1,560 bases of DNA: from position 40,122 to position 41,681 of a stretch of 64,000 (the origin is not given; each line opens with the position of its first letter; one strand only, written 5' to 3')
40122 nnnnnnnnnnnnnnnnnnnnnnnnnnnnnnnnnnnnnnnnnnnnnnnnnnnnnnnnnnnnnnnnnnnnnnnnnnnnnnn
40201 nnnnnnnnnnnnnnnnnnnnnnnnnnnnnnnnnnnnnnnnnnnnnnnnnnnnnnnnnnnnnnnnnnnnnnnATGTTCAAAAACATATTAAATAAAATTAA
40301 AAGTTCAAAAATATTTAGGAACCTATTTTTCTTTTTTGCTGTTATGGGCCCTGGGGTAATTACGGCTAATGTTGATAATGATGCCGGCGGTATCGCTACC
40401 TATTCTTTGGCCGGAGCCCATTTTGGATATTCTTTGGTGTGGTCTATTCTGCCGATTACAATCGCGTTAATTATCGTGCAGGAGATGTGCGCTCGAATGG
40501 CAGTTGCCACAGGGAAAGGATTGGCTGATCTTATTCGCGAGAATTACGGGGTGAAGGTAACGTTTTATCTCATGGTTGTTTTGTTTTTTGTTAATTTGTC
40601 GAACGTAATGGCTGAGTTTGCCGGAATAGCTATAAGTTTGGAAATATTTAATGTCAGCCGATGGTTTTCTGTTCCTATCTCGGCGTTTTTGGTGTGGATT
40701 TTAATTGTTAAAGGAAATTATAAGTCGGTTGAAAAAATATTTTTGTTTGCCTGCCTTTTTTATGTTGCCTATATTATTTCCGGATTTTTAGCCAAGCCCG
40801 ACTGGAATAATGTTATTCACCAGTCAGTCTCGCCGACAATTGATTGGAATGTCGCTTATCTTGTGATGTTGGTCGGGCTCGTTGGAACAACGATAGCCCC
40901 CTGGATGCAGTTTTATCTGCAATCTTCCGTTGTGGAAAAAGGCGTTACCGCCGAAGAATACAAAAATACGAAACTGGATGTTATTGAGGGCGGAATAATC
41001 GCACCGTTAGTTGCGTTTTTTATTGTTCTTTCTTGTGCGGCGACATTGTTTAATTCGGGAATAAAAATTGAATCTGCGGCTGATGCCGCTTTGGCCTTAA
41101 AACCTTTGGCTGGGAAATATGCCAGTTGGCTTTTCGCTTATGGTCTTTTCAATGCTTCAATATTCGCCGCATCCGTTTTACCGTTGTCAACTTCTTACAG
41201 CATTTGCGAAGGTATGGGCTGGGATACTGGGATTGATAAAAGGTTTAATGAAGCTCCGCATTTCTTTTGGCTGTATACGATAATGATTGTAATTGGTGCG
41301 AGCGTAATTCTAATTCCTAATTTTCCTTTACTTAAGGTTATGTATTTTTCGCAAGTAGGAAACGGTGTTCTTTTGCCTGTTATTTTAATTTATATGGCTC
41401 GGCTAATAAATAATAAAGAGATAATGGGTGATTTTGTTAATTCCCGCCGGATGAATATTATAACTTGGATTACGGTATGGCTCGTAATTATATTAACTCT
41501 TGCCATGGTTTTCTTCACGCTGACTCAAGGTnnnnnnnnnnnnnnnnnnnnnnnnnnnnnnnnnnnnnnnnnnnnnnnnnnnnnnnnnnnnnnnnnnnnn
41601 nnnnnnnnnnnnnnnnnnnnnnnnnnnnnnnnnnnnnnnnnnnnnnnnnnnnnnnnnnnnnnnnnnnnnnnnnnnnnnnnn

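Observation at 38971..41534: Split Mg2+ sensor (PRC-MgtE_N-CBS, no pore) encoded directly upstream of an NRAMP with NRMT-type magnesium-site substitutions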

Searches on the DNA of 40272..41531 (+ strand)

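Call 30: search_rna_families(sources=[L002, L003, L005, L007, L009, L015, L019, L023, L028, L034, L044, L053, L054, L060, L067, L078], threshold=gathering)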
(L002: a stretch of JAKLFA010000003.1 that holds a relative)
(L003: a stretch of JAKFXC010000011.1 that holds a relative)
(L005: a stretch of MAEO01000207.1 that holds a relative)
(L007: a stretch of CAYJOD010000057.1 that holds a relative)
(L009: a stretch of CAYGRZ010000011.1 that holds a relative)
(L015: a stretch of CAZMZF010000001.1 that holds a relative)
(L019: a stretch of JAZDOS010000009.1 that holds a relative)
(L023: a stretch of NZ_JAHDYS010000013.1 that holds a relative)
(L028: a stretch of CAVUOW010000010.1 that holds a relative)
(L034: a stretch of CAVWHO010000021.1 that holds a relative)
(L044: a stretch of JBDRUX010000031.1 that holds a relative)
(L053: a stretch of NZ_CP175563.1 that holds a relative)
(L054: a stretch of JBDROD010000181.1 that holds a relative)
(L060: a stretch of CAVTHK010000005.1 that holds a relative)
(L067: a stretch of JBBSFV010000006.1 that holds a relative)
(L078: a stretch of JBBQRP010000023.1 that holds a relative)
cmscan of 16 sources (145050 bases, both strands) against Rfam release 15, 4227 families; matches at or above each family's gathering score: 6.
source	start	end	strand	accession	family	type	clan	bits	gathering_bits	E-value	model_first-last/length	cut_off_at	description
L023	1022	1374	-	RF00023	tmRNA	Gene;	CL00001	153.8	47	2.9e-60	1-374/374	no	transfer-messenger RNA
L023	2433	2598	+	RF00380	Magnesium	Cis-reg; riboswitch;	-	131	44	8e-29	1-169/169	no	M-box riboswitch aptamer (ykoK leader)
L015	5496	5568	-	RF00005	tRNA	Gene; tRNA;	CL00001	70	29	7.2e-13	1-71/71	no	tRNA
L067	851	924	-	RF00005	tRNA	Gene; tRNA;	CL00001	66.8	29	5.4e-12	1-71/71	no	tRNA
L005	2505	2607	-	RF00515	PyrR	Cis-reg;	-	59.3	54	2.9e-05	1-115/115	no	PyrR binding site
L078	904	987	-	RF00005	tRNA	Gene; tRNA;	CL00001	53.9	29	1.9e-08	1-71/71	no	tRNA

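Call 52: search_rna_families(sources=[L082, L084, L024, L032, L035, L036, L020, L021, L070, L062, L064, L022], threshold=gathering)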
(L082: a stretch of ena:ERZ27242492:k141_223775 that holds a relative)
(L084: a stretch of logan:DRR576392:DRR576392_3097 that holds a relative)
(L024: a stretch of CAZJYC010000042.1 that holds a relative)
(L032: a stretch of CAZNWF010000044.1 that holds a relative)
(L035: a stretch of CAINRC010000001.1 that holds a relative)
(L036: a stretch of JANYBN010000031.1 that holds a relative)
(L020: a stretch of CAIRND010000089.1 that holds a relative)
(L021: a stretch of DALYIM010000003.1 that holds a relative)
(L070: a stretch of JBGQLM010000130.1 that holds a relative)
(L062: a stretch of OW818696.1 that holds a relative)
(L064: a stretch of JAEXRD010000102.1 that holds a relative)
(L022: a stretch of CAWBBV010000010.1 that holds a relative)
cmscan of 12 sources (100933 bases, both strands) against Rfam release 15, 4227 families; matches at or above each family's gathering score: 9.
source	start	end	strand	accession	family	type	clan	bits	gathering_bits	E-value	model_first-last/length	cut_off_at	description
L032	1705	2055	-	RF00023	tmRNA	Gene;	CL00001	149.9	47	9.8e-59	1-374/374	no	transfer-messenger RNA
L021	1991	2157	+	RF00380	Magnesium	Cis-reg; riboswitch;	-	145.8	44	7.4e-33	1-169/169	no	M-box riboswitch aptamer (ykoK leader)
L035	2434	2600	+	RF00380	Magnesium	Cis-reg; riboswitch;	-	135.6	44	3.4e-30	1-169/169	no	M-box riboswitch aptamer (ykoK leader)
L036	2430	2596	+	RF00380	Magnesium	Cis-reg; riboswitch;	-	135.4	44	3.9e-30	1-169/169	no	M-box riboswitch aptamer (ykoK leader)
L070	649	868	+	RF00380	Magnesium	Cis-reg; riboswitch;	-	128.2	44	3.1e-28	1-169/169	no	M-box riboswitch aptamer (ykoK leader)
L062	6037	6109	-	RF00005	tRNA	Gene; tRNA;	CL00001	67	29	3.3e-12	1-71/71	no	tRNA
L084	1944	2017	+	RF00005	tRNA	Gene; tRNA;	CL00001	62.9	29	4.5e-11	1-71/71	no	tRNA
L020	1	92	+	RF00380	Magnesium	Cis-reg; riboswitch;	-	57.6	44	1.1e-09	75-169/169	5'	M-box riboswitch aptamer (ykoK leader)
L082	2325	2405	+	RF00005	tRNA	Gene; tRNA;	CL00001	56.3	29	2.8e-09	1-71/71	no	tRNA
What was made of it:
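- Magnesium link: M-box riboswitches (128-146 bits for the complete copies; L020's is cut by the contig end, 57.6 bits) lie upstream of the partner gene in six Geobacterales loci (calls 30, 52). Orthologous pairs at about 60% identity are under M-box control in Geobacterales (calls 30, 52).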
